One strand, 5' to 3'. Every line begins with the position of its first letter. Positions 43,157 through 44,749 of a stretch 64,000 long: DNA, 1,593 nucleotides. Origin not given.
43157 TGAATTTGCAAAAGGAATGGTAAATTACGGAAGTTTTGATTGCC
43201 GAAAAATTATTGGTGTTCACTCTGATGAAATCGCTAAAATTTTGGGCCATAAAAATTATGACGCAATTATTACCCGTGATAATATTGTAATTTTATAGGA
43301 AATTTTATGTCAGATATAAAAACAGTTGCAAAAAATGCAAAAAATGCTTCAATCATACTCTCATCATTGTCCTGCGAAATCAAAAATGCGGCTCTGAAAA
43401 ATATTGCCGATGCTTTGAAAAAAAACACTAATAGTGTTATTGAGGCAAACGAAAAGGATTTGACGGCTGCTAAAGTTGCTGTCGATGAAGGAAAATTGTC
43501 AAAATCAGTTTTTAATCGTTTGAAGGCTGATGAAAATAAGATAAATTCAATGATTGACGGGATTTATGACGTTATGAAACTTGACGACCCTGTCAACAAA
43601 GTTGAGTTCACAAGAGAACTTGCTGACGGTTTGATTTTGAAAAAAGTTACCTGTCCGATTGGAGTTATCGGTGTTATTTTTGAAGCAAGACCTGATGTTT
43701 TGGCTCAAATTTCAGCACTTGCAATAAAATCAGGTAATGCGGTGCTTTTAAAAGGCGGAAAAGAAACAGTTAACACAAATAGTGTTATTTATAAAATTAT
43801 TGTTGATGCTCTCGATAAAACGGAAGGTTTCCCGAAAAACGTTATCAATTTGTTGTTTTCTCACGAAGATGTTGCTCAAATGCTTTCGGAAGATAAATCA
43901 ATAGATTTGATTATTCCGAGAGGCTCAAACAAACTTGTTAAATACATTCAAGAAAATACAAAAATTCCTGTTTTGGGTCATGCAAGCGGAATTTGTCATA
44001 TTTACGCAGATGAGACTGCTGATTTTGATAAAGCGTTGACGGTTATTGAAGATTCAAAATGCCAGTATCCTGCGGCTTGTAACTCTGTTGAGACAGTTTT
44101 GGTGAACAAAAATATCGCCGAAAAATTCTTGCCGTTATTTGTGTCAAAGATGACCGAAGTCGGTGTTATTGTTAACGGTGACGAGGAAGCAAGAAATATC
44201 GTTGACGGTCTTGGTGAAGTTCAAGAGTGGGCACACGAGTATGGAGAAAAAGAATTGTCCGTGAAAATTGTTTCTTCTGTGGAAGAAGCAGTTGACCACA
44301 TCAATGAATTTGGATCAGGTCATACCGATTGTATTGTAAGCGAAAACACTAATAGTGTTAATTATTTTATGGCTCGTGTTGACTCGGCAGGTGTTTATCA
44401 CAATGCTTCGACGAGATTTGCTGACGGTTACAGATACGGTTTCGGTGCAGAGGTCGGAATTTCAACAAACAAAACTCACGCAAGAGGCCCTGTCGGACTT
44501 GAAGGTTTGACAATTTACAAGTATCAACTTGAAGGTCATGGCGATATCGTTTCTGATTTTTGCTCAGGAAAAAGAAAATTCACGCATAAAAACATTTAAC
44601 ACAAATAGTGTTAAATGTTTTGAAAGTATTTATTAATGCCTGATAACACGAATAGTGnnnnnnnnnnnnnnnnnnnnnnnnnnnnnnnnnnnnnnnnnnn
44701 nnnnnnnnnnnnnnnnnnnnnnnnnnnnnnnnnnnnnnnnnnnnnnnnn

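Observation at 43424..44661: Five copies of the hairpin palindrome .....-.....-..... within 1.24 kb around proA, three in-frame inside the CDS (each read as NTNSV)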

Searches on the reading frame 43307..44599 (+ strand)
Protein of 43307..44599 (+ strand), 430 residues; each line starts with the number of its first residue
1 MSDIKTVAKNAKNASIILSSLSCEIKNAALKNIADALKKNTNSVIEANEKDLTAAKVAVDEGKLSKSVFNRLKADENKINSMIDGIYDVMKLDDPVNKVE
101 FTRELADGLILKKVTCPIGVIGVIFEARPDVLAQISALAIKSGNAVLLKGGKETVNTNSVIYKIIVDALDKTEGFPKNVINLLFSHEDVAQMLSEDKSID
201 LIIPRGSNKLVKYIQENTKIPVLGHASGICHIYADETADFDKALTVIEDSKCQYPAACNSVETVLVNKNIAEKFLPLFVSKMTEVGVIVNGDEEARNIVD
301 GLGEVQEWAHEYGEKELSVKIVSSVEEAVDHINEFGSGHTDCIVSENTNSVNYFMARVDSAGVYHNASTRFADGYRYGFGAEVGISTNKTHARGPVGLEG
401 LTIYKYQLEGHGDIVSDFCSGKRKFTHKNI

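Call 8: search_protein_families(library=ncbifam, proteins=[window:43307-44599:+])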
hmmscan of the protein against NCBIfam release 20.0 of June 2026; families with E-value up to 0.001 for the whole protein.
window:43307-44599:+ (430 aa): 21 families
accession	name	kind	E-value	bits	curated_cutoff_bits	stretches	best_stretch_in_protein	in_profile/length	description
NF001221.0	PRK00197.1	equivalog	5.1e-153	509.7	289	1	2-415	5-417/418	glutamate-5-semialdehyde dehydrogenase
TIGR00407.1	proA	equivalog_domain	3.6e-149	496.9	317.45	1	11-405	1-398/398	glutamate-5-semialdehyde dehydrogenase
TIGR01092.1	P5CS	equivalog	3.7e-132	442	796.75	1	6-429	290-707/715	delta l-pyrroline-5-carboxylate synthetase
NF010378.0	PRK13805.1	equivalog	2.8e-13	48.6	951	1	45-283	47-278/872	bifunctional acetaldehyde-CoA/alcohol dehydrogenase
NF052305.1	DioxValDhHalo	equivalog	7.8e-11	41.5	750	1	110-288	134-314/483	2,5-dioxovalerate dehydrogenase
NF047625.1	AcylSulfactDhSauS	equivalog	5.4e-10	38.6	600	1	113-295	98-277/464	acylating sulfoacetaldehyde dehydrogenase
NF050084.1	pip_6_carb_DH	equivalog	7.6e-10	38.3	730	1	116-285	116-290/475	L-piperidine-6-carboxylate dehydrogenase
NF042993.1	AlphKGSA_gudD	equivalog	4.2e-09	35.7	770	1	115-287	138-312/481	alpha-ketoglutaric semialdehyde dehydrogenase GucD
NF007497.0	PRK10090.1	equivalog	5.7e-09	35.3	500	1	118-287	143-314/480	aldehyde dehydrogenase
NF040648.1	lactal_redase_Meth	equivalog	5.1e-07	29.1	650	1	3-285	34-301/463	lactaldehyde dehydrogenase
TIGR03250.1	PhnAcAld_DH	equivalog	5.7e-06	25.2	635.65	1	137-285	161-307/472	phosphonoacetaldehyde dehydrogenase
NF002852.0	PRK03137.1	subfamily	2e-05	23.6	648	1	125-287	181-349/514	L-glutamate gamma-semialdehyde dehydrogenase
TIGR01238.1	D1pyr5carbox3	equivalog_domain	2.6e-05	23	485.2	1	133-288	179-336/500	L-glutamate gamma-semialdehyde dehydrogenase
NF008869.0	PRK11904.1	equivalog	2.6e-05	22.2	747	1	134-287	705-860/1042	bifunctional proline dehydrogenase/L-glutamate gamma-semialdehyde dehydrogenase PutA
NF011927.0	PRK15398.1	subfamily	3.2e-05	22.8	403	1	107-278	120-292/465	aldehyde dehydrogenase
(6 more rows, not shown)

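Call 9: find_encoding_contigs(protein=window:43307-44599:+, flank=10000, max_places=10)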
Protein window:43307-44599:+ (430 aa): 20 contigs read that carry it; 10 places shown.
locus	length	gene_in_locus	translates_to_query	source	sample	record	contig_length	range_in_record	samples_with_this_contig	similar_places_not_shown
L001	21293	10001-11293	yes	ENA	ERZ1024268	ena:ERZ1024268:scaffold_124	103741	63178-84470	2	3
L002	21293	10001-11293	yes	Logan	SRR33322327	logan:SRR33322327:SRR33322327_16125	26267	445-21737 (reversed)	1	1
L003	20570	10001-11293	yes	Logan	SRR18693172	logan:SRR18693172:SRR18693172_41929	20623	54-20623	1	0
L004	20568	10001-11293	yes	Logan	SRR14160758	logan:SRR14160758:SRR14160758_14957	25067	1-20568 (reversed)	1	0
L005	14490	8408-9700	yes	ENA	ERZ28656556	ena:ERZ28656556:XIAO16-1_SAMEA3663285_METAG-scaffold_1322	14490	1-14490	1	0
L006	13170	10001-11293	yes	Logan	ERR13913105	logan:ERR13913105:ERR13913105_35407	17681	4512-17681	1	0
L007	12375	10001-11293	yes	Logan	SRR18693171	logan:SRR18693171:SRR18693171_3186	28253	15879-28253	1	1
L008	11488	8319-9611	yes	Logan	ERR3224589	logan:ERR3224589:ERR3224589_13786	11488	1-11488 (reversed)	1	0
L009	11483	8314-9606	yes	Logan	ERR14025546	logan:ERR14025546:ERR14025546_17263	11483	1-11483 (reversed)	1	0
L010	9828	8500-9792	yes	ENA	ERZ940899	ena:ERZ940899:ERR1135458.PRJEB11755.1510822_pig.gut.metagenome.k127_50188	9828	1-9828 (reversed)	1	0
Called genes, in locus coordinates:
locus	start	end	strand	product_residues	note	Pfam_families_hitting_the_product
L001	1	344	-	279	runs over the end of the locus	PF00413:Peptidase_M10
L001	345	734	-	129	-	-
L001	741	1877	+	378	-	PF01168:Ala_racemase_N, PF00842:Ala_racemase_C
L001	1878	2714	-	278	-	PF01513:NAD_kinase, PF20143:NAD_kinase_C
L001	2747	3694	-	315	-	PF03372:Exo_endo_phos, PF23226:Exo_endo_phos_PGAP2IP (weak), PF14529:Exo_endo_phos_2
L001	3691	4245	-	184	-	PF01596:Methyltransf_3, PF08704:GCD14 (weak), PF13578:Methyltransf_24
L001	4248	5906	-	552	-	PF25174:Beta-prop_THOC3 (faint)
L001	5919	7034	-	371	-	PF00226:DnaJ, PF01556:DnaJ_C, PF00684:DnaJ_CXXCXGXG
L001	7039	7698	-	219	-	PF01025:GrpE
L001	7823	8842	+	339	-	-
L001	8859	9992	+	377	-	PF00696:AA_kinase, PF01472:PUA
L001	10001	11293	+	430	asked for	PF00171:Aldedh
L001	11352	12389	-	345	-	PF02547:Queuosine_synth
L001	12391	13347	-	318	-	PF02096:60KD_IMP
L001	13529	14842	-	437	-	PF13506:Glyco_transf_21, PF13641:Glyco_tranf_2_3, PF00535:Glycos_transf_2, PF10111:Glyco_tranf_2_2, PF13632:Glyco_trans_2_3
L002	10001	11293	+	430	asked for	PF00171:Aldedh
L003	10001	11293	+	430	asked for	PF00171:Aldedh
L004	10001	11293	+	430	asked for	PF00171:Aldedh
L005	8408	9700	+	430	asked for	PF00171:Aldedh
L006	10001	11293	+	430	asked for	PF00171:Aldedh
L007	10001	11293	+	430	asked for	PF00171:Aldedh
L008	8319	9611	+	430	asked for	PF00171:Aldedh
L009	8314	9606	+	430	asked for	PF00171:Aldedh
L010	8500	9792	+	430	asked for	PF00171:Aldedh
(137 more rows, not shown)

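Call 10: find_homologous_proteins(query=window:43307-44596:+)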
Query window:43307-44596:+ (430 aa): 8000 proteins with E <= 0.001 among 8000 candidates; the best 120 are listed.
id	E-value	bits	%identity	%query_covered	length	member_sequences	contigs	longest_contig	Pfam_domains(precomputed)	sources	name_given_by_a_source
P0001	9.1e-267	903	95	100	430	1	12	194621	PF00171.28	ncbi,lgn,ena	-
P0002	2.0e-263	892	93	100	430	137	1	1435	PF00171.28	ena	-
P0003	9.3e-261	883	92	100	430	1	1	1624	PF00171.28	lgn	-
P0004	2.5e-259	878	91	100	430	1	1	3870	PF00171.28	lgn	-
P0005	1.2e-258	876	91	100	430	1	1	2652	PF00171.28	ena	-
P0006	2.5e-258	875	91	100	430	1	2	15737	PF00171.28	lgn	-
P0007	2.7e-258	875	91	100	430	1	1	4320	PF00171.28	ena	-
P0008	8.8e-258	873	90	100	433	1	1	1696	PF00171.28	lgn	-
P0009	1.8e-257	872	90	100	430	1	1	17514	PF00171.28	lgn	-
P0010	8.9e-257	870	90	100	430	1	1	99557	PF00171.28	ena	-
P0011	9.9e-257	870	90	100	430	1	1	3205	PF00171.28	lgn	-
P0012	1.2e-256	869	90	100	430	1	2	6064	PF00171.28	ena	-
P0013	1.3e-256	869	90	100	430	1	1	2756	PF00171.28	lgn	-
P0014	2.2e-256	868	90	100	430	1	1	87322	PF00171.28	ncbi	-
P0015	3.8e-256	868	90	100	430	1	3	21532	PF00171.28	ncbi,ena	-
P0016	5.1e-256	867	90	100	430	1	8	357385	PF00171.28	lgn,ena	-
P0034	7.4e-232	788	82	100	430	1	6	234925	PF00171.28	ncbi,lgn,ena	-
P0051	3.0e-228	776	80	100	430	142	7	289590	PF00171.28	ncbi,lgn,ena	-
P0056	5.1e-225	765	79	100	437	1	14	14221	PF00171.28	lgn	-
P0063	2.9e-217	740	77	100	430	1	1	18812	PF00171.28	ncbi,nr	ncbi:MAG: glutamate-5-semialdehyde dehydrogenase [Candidatus Gastranaerophilales bacterium]|nr:gluta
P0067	9.8e-212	721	74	100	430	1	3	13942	PF00171.28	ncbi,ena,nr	ncbi:glutamate-5-semialdehyde dehydrogenase [bacterium]|nr:glutamate-5-semialdehyde dehydrogenase [b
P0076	1.0e-185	636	67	100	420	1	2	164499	PF00171.28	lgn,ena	-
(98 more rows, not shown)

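Call 15: find_related_loci(query=window:43307-44596:+, collection=genome_contigs, flank=10000)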
Query window:43307-44596:+ (430 aa) in genome_contigs; peptide patterns used: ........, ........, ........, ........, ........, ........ (x = any residue, [..] = any of these).
114 stretches matched a pattern; 10 encode a relative of the query (tblastn E <= 1e-3); 10 distinct loci.
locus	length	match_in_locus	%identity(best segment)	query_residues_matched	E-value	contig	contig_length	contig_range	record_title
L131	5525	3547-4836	93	1-430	0e+0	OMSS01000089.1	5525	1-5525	uncultured bacterium isolate RUG841 genome assembly, contig: scaffold_10840, whole genome shotgun sequence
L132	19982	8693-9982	86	1-430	0e+0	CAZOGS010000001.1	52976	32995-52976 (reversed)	MAG TPA_asm: uncultured Muribaculaceae bacterium isolate SRP225648_co1_585 genome assembly, contig: NODE_1051_length_529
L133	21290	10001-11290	82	1-430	0e+0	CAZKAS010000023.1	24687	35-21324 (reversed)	MAG TPA_asm: uncultured Muribaculaceae bacterium isolate SRP313737_co1_50 genome assembly, contig: NODE_3163_length_2468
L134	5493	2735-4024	80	1-430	0e+0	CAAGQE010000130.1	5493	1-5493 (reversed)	TPA_asm: Candidatus Gastranaerophilales bacterium, isolate HGM07905, WGS project CAAGQE010000000 data, contig: SRS820614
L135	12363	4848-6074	59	3-430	7e-167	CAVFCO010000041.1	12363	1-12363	Alistipes senegalensis isolate H07667-L1_cleanbin_000054 genome assembly, contig: Spades_H07667-L1_contig_4424, whole ge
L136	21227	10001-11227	58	3-430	5e-164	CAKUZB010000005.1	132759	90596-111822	MAG: uncultured Candidatus Melainabacteria bacterium isolate REFINED_METABAT215_TOP10_CONTIGS_1500_ASSEMBLY_K77_MERGED__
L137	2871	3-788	82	169-430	3e-157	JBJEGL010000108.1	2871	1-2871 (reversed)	MAG: Candidatus Gastranaerophilaceae bacterium isolate LOHA03_bin.015 NODE_23064_length_2871_cov_6.350142, whole genome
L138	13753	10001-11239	40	1-414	2e-99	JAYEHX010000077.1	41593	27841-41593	MAG: Candidatus Neomarinimicrobiota bacterium isolate MAG206 MAG206_77, whole genome shotgun sequence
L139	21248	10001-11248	38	1-416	5e-95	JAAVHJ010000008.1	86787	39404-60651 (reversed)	MAG: Ruminococcus sp. isolate Mgla_MAG_2-bin_19 c_000000020418, whole genome shotgun sequence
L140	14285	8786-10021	40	7-414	9e-92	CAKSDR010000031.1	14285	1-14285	MAG: uncultured Eubacteriales bacterium isolate REFINED_METABAT215_TOP10_CONTIGS_1500_ASSEMBLY_K77_MERGED__Hadza_MoBio_h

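Call 17: find_encoding_contigs(protein=P0016, flank=10000, max_places=2)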
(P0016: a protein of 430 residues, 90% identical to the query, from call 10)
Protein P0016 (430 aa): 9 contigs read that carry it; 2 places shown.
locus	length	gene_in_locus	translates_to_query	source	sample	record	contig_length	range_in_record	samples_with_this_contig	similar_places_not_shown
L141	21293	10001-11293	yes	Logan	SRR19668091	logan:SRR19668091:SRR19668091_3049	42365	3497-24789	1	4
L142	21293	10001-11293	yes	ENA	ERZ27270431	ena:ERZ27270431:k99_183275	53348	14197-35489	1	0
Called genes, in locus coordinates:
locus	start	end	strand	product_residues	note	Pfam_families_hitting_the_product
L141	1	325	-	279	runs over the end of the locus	PF00413:Peptidase_M10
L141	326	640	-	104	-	-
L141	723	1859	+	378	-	PF01168:Ala_racemase_N, PF00842:Ala_racemase_C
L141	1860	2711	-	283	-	PF01513:NAD_kinase, PF20143:NAD_kinase_C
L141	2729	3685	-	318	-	PF03372:Exo_endo_phos, PF14529:Exo_endo_phos_2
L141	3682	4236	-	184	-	PF01596:Methyltransf_3, PF08704:GCD14 (weak), PF13578:Methyltransf_24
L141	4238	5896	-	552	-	-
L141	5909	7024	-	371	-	PF00226:DnaJ, PF01556:DnaJ_C, PF00684:DnaJ_CXXCXGXG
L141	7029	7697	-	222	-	PF01025:GrpE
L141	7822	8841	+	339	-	-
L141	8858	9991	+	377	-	PF00696:AA_kinase, PF01472:PUA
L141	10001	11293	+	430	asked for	PF00171:Aldedh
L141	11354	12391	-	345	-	PF02547:Queuosine_synth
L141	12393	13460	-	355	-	PF02096:60KD_IMP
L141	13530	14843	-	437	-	PF13506:Glyco_transf_21, PF13641:Glyco_tranf_2_3, PF00535:Glycos_transf_2, PF10111:Glyco_tranf_2_2, PF13632:Glyco_trans_2_3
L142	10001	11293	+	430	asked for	PF00171:Aldedh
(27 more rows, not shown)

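Call 18: find_encoding_contigs(protein=P0034, flank=10000, max_places=2)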
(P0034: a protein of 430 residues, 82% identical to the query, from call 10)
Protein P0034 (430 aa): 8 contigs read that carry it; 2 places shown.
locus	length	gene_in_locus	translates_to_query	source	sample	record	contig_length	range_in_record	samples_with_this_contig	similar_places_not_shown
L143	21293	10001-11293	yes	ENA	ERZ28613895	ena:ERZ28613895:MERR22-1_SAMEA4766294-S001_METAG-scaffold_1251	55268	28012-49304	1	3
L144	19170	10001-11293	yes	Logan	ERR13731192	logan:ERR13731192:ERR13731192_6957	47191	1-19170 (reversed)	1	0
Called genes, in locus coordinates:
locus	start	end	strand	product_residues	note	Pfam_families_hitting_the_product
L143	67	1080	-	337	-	-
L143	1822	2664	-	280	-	PF01513:NAD_kinase, PF20143:NAD_kinase_C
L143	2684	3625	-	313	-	PF03372:Exo_endo_phos, PF23226:Exo_endo_phos_PGAP2IP (weak)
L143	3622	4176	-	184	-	PF01596:Methyltransf_3, PF08704:GCD14 (weak), PF13847:Methyltransf_31 (faint), PF13578:Methyltransf_24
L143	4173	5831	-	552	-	-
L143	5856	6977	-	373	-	PF00226:DnaJ, PF01556:DnaJ_C, PF27659:CHP02642 (faint), PF00684:DnaJ_CXXCXGXG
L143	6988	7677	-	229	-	PF01025:GrpE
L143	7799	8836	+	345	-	-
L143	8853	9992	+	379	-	PF00696:AA_kinase, PF01472:PUA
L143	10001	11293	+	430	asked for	PF00171:Aldedh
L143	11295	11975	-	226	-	PF04237:YjbR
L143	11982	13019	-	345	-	PF02547:Queuosine_synth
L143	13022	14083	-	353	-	PF02096:60KD_IMP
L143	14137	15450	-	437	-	PF13506:Glyco_transf_21, PF13641:Glyco_tranf_2_3, PF00535:Glycos_transf_2, PF10111:Glyco_tranf_2_2, PF13632:Glyco_trans_2_3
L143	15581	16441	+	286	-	-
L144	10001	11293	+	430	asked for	PF00171:Aldedh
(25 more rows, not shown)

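Call 19: find_encoding_contigs(protein=P0051, flank=10000, max_places=2)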
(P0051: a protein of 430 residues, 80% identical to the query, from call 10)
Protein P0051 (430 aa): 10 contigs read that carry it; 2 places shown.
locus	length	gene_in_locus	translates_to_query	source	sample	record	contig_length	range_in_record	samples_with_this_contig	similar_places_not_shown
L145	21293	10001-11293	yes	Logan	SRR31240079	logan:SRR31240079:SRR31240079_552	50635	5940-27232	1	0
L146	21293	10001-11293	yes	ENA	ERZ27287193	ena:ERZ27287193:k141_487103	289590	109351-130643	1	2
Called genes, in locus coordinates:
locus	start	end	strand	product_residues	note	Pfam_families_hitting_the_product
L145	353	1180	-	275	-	PF00413:Peptidase_M10, PF10462:Peptidase_M66 (weak)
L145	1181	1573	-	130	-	-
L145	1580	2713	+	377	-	PF01168:Ala_racemase_N, PF00842:Ala_racemase_C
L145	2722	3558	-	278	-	PF01513:NAD_kinase, PF20143:NAD_kinase_C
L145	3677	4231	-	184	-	PF01596:Methyltransf_3, PF08704:GCD14 (weak), PF13578:Methyltransf_24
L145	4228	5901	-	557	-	PF21783:YNCE (faint), PF25174:Beta-prop_THOC3 (faint), PF16819:DUF5074 (faint)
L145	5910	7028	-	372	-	PF00226:DnaJ, PF01556:DnaJ_C, PF15777:Anti-TRAP (faint), PF00684:DnaJ_CXXCXGXG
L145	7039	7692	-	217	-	PF01025:GrpE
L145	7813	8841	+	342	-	-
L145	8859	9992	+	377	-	PF00696:AA_kinase, PF01472:PUA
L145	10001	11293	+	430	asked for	PF00171:Aldedh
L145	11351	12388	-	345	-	PF02547:Queuosine_synth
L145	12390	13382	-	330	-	PF02096:60KD_IMP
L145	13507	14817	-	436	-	PF13506:Glyco_transf_21, PF13641:Glyco_tranf_2_3, PF00535:Glycos_transf_2, PF10111:Glyco_tranf_2_2, PF13632:Glyco_trans_2_3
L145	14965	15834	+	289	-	-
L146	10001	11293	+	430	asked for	PF00171:Aldedh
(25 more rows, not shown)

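Call 20: find_encoding_contigs(protein=P0001, flank=10000, max_places=2)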
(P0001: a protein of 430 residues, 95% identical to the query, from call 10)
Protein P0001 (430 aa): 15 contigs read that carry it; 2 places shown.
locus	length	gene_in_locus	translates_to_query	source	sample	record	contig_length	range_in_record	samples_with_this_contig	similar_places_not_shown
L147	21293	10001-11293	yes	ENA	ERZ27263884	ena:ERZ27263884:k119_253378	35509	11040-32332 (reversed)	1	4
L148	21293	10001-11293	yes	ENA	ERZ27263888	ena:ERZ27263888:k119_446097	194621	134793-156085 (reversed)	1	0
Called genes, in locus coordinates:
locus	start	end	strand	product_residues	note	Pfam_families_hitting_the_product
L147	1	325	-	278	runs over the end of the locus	PF00413:Peptidase_M10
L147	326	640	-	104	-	-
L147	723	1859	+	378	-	PF01168:Ala_racemase_N, PF00842:Ala_racemase_C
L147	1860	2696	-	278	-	PF01513:NAD_kinase, PF20143:NAD_kinase_C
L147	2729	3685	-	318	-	PF03372:Exo_endo_phos, PF14529:Exo_endo_phos_2 (weak)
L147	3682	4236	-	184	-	PF01596:Methyltransf_3, PF08704:GCD14 (weak), PF13578:Methyltransf_24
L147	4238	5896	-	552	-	-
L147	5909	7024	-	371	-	PF00226:DnaJ, PF01556:DnaJ_C, PF00684:DnaJ_CXXCXGXG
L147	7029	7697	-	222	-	PF01025:GrpE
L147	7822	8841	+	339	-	-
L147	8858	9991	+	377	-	PF00696:AA_kinase, PF01472:PUA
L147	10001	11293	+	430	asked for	PF00171:Aldedh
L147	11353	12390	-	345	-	PF02547:Queuosine_synth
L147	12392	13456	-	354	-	PF02096:60KD_IMP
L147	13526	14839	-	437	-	PF13506:Glyco_transf_21, PF13641:Glyco_tranf_2_3, PF00535:Glycos_transf_2, PF10111:Glyco_tranf_2_2, PF13632:Glyco_trans_2_3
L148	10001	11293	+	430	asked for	PF00171:Aldedh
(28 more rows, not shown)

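Call 27: find_encoding_contigs(protein=P0056, flank=10000, max_places=1)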
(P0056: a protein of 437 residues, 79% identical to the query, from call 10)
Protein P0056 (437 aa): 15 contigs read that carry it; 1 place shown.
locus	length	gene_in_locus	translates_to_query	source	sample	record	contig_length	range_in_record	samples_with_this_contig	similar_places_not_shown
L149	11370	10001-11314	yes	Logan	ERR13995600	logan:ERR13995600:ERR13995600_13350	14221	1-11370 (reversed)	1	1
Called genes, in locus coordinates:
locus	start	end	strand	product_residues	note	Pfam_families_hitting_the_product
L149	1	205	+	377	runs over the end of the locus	PF01168:Ala_racemase_N, PF00842:Ala_racemase_C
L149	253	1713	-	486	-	-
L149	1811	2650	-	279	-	PF01513:NAD_kinase, PF20143:NAD_kinase_C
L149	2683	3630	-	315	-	PF03372:Exo_endo_phos, PF23226:Exo_endo_phos_PGAP2IP (weak)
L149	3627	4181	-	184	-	PF01596:Methyltransf_3, PF08704:GCD14 (weak), PF13578:Methyltransf_24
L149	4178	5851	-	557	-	PF25174:Beta-prop_THOC3 (faint)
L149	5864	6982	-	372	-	PF00226:DnaJ, PF01556:DnaJ_C, PF15777:Anti-TRAP (faint), PF00684:DnaJ_CXXCXGXG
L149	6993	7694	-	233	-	PF01025:GrpE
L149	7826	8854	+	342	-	-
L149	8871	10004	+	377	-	PF00696:AA_kinase, PF01472:PUA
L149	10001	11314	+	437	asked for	PF00171:Aldedh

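Call 28: find_encoding_contigs(protein=P0063, flank=10000, max_places=1)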
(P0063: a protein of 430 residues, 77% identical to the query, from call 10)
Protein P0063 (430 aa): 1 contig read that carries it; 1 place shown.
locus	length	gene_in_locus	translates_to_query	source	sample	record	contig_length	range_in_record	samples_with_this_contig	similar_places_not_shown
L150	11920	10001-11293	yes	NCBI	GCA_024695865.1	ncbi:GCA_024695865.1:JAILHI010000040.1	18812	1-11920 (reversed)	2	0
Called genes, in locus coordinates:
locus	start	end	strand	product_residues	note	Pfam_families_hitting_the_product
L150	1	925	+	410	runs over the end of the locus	PF00579:tRNA-synt_1b, PF22421:SYY_C-terminal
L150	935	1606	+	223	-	PF25087:GMPPB_C (faint), PF00132:Hexapep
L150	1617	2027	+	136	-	PF00583:Acetyltransf_1, PF13673:Acetyltransf_10, PF13508:Acetyltransf_7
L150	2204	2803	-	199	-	-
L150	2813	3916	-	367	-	PF02073:Peptidase_M29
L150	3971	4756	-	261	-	-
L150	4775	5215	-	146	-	PF07977:FabA, PF22818:ApeI-like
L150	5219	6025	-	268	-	PF03331:LpxC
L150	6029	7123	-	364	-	PF04613:LpxD (weak), PF25084:LbH_EIF2B (weak), PF25087:GMPPB_C (weak), PF14602:Hexapep_2 (faint), PF00132:Hexapep, PF25087:GMPPB_C (weak), PF00132:Hexapep (weak)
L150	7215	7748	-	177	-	PF01613:Flavin_Reduct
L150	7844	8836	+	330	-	-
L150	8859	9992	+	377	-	PF00696:AA_kinase, PF01472:PUA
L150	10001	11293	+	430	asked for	PF00171:Aldedh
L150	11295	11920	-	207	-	PF04237:YjbR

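Call 29: find_encoding_contigs(protein=P0067, flank=10000, max_places=1)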
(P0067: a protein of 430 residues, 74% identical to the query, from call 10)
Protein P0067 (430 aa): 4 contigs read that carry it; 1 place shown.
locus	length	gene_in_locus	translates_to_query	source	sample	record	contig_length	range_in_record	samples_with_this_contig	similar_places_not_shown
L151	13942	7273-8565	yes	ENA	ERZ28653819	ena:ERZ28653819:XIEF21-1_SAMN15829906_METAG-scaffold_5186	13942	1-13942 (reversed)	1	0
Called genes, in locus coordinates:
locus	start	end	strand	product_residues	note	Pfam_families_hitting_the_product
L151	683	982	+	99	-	-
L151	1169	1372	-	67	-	-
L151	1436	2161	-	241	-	PF00106:adh_short, PF13561:adh_short_C2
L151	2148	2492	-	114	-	-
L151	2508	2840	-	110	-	PF11969:DcpS_C, PF01230:HIT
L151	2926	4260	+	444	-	PF10396:TrmE_N, PF00350:Dynamin_N (faint), PF12631:MnmE_helical, PF01926:MMR_HSR1, PF02421:FeoB_N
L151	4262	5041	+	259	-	PF01643:Acyl-ACP_TE, PF13279:4HBT_2 (faint), PF20791:Acyl-ACP_TE_C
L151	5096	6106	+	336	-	-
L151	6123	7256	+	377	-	PF00696:AA_kinase, PF01472:PUA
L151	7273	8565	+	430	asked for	PF00171:Aldedh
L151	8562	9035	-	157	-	PF01467:CTP_transf_like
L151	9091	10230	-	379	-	PF13623:SurA_N_2, PF13624:SurA_N_3, PF09312:SurA_N (weak), PF13616:Rotamase_3, PF00639:Rotamase, PF13145:Rotamase_2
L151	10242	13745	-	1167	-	PF17757:UvrB_inter, PF02559:CarD_TRCF_RID, PF00270:DEAD, PF04851:ResIII, PF00271:Helicase_C, PF03461:TRCF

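Call 30: find_encoding_contigs(protein=P0076, flank=10000, max_places=1)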
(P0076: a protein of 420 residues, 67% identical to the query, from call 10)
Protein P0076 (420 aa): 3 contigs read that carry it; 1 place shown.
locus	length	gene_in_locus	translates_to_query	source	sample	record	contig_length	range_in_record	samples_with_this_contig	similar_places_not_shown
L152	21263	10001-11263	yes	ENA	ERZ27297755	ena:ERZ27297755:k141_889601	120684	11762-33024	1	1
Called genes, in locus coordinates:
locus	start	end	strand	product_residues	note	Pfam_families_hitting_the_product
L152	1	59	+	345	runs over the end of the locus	PF07690:MFS_1 (faint)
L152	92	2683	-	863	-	PF02861:Clp_N, PF23569:NBD_SMAX1, PF00004:AAA, PF17871:AAA_lid_9, PF00004:AAA, PF07724:AAA_2, PF07728:AAA_5, PF10431:ClpB_D2-small, +7 more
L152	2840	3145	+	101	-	PF05258:DciA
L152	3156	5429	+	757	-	PF13884:Peptidase_S74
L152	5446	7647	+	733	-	PF13884:Peptidase_S74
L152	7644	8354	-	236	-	PF10096:DUF2334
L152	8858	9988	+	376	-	PF00696:AA_kinase, PF01472:PUA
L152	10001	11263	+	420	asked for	PF00171:Aldedh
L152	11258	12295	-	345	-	PF02547:Queuosine_synth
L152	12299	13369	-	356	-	PF02096:60KD_IMP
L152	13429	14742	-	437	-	PF13506:Glyco_transf_21, PF13641:Glyco_tranf_2_3, PF00535:Glycos_transf_2, PF10111:Glyco_tranf_2_2, PF13632:Glyco_trans_2_3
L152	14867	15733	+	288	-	-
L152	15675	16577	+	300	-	PF01745:IPT (faint), PF01715:IPPT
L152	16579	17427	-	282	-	PF00485:PRK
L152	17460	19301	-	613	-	PF00664:ABC_membrane, PF00005:ABC_tran, PF02463:SMC_N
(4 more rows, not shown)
